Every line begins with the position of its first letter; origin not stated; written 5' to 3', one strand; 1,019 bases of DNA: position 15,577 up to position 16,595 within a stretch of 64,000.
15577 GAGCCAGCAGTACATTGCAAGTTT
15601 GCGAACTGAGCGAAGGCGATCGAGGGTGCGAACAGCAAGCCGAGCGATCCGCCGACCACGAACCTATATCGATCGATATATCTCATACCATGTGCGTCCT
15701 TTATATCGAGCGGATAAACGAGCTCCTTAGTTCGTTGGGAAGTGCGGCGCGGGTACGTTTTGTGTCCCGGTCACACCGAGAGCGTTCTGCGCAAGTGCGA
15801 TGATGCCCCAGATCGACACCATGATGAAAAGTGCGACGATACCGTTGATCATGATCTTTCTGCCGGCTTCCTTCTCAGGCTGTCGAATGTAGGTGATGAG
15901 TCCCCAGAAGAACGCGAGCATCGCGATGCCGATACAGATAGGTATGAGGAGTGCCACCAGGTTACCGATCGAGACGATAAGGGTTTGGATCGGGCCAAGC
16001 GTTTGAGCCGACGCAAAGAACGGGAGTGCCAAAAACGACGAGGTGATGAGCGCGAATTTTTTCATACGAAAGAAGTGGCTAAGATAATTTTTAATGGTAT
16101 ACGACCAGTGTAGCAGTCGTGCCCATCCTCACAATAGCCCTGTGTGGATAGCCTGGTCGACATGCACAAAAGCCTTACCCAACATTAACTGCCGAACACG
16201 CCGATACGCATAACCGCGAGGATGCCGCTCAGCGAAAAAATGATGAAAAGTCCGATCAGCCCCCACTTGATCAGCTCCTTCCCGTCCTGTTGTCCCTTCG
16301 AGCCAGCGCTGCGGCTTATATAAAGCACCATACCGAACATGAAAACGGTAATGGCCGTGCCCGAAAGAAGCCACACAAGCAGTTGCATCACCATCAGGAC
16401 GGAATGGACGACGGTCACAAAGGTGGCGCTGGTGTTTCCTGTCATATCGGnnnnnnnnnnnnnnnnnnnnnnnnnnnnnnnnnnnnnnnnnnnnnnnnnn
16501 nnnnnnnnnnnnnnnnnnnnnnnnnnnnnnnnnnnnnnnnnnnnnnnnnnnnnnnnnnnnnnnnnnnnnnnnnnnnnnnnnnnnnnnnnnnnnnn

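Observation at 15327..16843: Four tandem paralogous TrbC/VirB2-like 'T4SS pilin' genes, with a fifth copy at 60185-60493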

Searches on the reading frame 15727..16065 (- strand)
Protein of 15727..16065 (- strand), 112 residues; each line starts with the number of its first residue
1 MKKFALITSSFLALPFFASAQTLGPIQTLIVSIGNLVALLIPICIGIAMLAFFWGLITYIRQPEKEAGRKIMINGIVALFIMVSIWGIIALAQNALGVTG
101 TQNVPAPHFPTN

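Call 4: search_protein_families(library=pfam, proteins=[window:15727-16065:-], max_evalue=1)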
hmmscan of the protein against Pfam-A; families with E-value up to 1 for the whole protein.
window:15727-16065:- (112 aa): 2 families
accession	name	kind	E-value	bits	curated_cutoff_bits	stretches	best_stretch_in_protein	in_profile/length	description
PF18895.5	T4SS_pilin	-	0.00018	21.9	26.6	1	26-89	5-68/71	Type IV secretion system pilin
PF12036.14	DUF3522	-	0.1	13.2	29.3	1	35-86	117-170/188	Protein of unknown function (DUF3522)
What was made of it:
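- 15727..16065 (-): Pilin B, type 3 (112 aa): signal peptide MKK...ASA|Q plus two helices; the most conserved subunit. PF18895 21.9 bits, E 1.8e-4 (call 4).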

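Call 5: search_protein_families(library=ncbifam, proteins=[window:15727-16065:-], max_evalue=1)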
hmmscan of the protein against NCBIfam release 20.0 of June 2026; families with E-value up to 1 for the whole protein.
window:15727-16065:- (112 aa): 2 families
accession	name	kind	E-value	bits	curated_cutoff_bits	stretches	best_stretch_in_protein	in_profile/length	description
NF045890.1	conj_pls20_p028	equivalog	0.0015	17.5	150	1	6-93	42-117/377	pLS20_p028 family conjugation system transmembrane protein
NF045610.1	acin_4_helix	equivalog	0.0076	16.3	50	1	5-93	5-93/131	putative four-helix membrane protein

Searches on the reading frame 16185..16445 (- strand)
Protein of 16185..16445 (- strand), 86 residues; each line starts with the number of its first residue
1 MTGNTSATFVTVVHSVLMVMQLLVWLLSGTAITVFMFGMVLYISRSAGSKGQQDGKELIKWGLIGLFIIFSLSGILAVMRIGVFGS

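Call 4: search_protein_families(library=pfam, proteins=[window:16185-16445:-], max_evalue=1)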
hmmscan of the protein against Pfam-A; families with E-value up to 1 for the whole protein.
window:16185-16445:- (86 aa): 2 families
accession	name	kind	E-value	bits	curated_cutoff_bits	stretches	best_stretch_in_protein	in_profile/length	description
PF18895.5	T4SS_pilin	-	0.00013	22.4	26.6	1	19-76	12-68/71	Type IV secretion system pilin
PF00335.26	Tetraspanin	-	0.66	10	32.1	1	16-78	4-65/225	Tetraspanin family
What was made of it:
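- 16185..16445 (-): Pilin C, type 2 (86 aa): two helices, no signal peptide. PF18895 22.4 bits, E 1.3e-4 (call 4).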

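Call 5: search_protein_families(library=ncbifam, proteins=[window:16185-16445:-], max_evalue=1)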
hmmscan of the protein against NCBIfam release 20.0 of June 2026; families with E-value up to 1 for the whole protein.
window:16185-16445:- (86 aa): 2 families
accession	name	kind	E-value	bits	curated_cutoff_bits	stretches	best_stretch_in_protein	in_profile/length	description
NF045849.1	ICE_MMCAP2_0565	equivalog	0.024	14.3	40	1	16-77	13-74/80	Mbov_0395 family pilin-like conjugal transfer protein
NF010604.0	PRK14000.1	equivalog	0.29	10.8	342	1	16-65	10-56/185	K(+)-transporting ATPase subunit C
